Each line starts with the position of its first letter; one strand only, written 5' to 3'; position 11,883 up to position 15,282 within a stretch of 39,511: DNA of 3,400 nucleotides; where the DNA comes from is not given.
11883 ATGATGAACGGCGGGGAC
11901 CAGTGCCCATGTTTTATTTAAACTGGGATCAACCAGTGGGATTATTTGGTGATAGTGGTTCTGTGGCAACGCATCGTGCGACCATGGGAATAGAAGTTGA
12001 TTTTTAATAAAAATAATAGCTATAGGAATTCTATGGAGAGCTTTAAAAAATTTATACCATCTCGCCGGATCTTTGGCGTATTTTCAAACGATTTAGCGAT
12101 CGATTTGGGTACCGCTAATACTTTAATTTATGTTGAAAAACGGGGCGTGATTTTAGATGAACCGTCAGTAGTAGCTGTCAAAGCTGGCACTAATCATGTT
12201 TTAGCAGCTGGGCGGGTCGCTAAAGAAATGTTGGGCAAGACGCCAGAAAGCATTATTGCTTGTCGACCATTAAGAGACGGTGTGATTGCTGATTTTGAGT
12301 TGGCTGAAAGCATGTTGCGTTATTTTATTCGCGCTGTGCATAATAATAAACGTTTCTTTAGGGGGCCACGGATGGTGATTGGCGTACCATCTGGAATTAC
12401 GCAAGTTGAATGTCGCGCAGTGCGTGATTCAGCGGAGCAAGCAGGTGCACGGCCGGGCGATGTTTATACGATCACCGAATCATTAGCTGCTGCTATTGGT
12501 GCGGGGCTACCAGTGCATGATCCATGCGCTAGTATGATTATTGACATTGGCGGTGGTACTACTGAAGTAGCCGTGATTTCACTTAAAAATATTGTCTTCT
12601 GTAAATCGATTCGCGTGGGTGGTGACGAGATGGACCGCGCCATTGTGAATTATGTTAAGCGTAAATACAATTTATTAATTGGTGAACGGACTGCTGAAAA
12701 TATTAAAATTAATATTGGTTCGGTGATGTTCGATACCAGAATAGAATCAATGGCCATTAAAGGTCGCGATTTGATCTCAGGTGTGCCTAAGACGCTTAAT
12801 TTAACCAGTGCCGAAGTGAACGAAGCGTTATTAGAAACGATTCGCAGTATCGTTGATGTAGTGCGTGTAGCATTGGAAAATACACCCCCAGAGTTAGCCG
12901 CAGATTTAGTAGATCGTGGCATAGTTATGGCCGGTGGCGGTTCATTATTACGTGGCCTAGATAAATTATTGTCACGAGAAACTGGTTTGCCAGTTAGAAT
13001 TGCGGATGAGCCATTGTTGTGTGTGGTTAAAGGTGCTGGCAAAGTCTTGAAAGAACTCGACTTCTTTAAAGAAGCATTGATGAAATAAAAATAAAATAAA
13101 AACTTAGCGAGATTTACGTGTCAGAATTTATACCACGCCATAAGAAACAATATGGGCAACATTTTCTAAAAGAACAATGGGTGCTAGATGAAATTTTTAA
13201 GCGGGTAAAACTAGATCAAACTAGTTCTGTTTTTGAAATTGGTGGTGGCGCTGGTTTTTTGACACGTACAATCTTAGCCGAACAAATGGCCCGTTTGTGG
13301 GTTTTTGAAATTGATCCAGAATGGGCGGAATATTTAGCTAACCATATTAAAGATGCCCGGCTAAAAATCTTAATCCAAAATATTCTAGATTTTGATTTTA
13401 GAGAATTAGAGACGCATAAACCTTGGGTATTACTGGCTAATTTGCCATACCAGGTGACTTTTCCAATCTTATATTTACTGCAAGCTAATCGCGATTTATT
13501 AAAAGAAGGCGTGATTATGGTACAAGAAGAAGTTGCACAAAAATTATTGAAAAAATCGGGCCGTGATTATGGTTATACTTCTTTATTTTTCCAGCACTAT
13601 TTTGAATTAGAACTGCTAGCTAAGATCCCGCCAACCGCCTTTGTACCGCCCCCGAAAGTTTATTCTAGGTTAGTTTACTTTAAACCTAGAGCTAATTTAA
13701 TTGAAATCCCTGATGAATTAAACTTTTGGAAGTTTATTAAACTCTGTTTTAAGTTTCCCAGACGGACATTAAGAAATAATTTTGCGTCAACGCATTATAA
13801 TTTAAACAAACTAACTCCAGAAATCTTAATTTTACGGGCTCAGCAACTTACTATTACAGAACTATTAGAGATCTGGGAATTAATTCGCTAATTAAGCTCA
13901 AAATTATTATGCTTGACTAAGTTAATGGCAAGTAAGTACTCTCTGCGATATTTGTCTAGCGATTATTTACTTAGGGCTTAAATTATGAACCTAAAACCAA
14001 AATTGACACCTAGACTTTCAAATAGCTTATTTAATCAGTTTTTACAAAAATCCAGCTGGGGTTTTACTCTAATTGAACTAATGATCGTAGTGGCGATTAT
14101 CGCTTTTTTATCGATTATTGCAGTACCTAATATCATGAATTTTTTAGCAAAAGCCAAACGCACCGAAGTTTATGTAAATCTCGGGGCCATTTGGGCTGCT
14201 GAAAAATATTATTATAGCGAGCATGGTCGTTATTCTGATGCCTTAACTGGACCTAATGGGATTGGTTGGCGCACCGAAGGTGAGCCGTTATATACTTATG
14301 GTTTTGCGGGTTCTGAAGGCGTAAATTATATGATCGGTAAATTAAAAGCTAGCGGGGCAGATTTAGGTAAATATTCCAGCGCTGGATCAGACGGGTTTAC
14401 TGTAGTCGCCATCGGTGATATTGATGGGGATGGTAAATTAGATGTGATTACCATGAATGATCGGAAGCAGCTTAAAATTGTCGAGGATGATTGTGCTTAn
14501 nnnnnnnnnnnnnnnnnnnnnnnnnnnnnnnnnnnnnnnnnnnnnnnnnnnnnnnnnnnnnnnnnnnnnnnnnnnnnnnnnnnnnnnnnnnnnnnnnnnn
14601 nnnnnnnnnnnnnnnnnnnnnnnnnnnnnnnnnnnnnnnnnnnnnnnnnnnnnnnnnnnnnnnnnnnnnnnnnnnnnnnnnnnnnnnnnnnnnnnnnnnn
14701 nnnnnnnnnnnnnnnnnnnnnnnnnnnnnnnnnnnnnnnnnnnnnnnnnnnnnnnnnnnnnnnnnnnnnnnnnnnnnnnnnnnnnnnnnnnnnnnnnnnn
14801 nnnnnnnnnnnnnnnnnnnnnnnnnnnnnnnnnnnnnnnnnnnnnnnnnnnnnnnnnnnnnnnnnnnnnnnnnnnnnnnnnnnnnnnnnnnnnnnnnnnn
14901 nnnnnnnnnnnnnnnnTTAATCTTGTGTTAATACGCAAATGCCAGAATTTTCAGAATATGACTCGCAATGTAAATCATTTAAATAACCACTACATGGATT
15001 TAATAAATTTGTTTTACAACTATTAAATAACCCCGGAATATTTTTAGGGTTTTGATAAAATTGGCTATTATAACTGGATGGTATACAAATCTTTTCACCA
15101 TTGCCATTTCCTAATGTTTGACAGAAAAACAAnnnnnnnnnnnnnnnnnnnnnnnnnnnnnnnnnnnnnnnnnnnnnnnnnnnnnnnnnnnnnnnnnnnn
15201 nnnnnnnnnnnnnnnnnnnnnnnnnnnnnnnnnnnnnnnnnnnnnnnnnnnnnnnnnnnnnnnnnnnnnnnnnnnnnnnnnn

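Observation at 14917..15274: (CA)13 tract separates signal peptide from Cys-rich domain: candidate slipped-strand ON/OFF switch, one unit from ON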

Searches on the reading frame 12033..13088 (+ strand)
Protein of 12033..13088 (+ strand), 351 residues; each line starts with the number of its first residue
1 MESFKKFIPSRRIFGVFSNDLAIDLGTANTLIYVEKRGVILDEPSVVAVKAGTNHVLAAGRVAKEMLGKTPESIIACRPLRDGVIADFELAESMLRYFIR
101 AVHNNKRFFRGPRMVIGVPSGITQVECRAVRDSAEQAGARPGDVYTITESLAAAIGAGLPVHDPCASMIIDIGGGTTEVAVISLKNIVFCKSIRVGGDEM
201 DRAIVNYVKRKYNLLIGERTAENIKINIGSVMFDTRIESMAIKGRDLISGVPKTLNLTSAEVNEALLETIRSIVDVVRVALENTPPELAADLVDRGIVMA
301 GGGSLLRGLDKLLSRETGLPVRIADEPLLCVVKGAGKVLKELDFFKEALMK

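Call 19: find_related_loci(query=window:12033-13088:+, collection=genome_contigs, flank=8000)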
Query window:12033-13088:+ (351 aa) in genome_contigs; peptide patterns used: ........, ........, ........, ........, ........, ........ (x = any residue, [..] = any of these).
496 stretches matched a pattern; 354 encode a relative of the query (tblastn E <= 1e-3); the best 80 are kept; 80 distinct loci.
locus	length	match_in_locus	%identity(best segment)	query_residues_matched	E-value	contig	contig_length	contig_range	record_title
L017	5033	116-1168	99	1-351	0e+0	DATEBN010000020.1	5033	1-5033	MAG TPA_asm: Candidatus Babeliales bacterium isolate SMAG_U8245 k141_197126, whole genome shotgun sequence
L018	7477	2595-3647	98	1-351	0e+0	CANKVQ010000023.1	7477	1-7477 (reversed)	MAG: bacterium isolate RH-9nov16-71 genome assembly, contig: RH-9nov16-C-C25691, whole genome shotgun sequence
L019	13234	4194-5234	84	4-351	0e+0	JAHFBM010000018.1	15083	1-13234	MAG: bacterium isolate nzgw199 NODE_4618_length_15084_cov_3.128450, whole genome shotgun sequence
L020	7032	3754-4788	73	6-350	1e-173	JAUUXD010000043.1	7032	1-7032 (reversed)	MAG: bacterium isolate CSMAG_56 CSMAG_56_k141_533504_length_7032_cov_7.0000, whole genome shotgun sequence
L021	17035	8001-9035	74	6-350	5e-173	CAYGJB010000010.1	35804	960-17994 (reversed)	MAG TPA_asm: uncultured Pseudomonadota bacterium isolate ERP117304_co1_161 genome assembly, contig: NODE_1313_length_358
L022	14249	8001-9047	74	2-351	2e-172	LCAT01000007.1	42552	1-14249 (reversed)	MAG: candidate division TM6 bacterium GW2011_GWE2_41_16 UU47_C0007, whole genome shotgun sequence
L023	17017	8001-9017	74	10-350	9e-169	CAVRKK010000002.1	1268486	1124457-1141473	MAG: uncultured bacterium isolate MFD05580.bin.1.97 genome assembly, contig: contig_40248, whole genome shotgun sequence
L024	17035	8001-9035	71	6-350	3e-168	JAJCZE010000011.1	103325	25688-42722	MAG: Candidatus Dependentiae bacterium isolate OFTM262 OFTM262_10, whole genome shotgun sequence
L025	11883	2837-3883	70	1-350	3e-167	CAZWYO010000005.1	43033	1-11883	MAG TPA_asm: uncultured Candidatus Babeliaceae bacterium isolate SRP272421_co3_749 genome assembly, contig: NODE_1227_le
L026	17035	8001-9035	73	6-350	5e-167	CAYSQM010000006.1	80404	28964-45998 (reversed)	MAG TPA_asm: uncultured Pseudomonadota bacterium isolate SRP302895_co1_156 genome assembly, contig: NODE_561_length_8040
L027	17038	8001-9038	71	4-351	9e-167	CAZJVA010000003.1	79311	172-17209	MAG TPA_asm: uncultured Candidatus Babeliaceae bacterium isolate SRP093185_co1_12 genome assembly, contig: NODE_101_leng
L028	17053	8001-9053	71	1-351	7e-167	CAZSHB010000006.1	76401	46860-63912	MAG TPA_asm: uncultured Pseudomonadota bacterium isolate SRP219642_co6_380 genome assembly, contig: NODE_169_length_7640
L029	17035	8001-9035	71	4-350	2e-165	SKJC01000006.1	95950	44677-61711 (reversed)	MAG: Candidatus Babeliaceae bacterium isolate CSBr16_89 CSBr16-16, whole genome shotgun sequence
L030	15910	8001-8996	65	13-347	1e-146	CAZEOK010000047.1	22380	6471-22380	MAG TPA_asm: uncultured bacterium isolate binchicken_co232_174 genome assembly, contig: NODE_4333_length_22380_cov_4.941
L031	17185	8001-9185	59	6-351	4e-146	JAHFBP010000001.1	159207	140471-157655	MAG: bacterium isolate nzgw200 NODE_56_length_159208_cov_4.838824, whole genome shotgun sequence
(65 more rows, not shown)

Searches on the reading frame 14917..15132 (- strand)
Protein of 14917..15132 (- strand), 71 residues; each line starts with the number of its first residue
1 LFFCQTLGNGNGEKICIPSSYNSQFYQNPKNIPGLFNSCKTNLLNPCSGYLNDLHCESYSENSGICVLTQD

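Call 68: find_encoding_contigs(protein=window:14917-15132:-, flank=1500, max_places=10)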
Protein window:14917-15132:- (71 aa): no gene with exactly this product is on record in the collection.
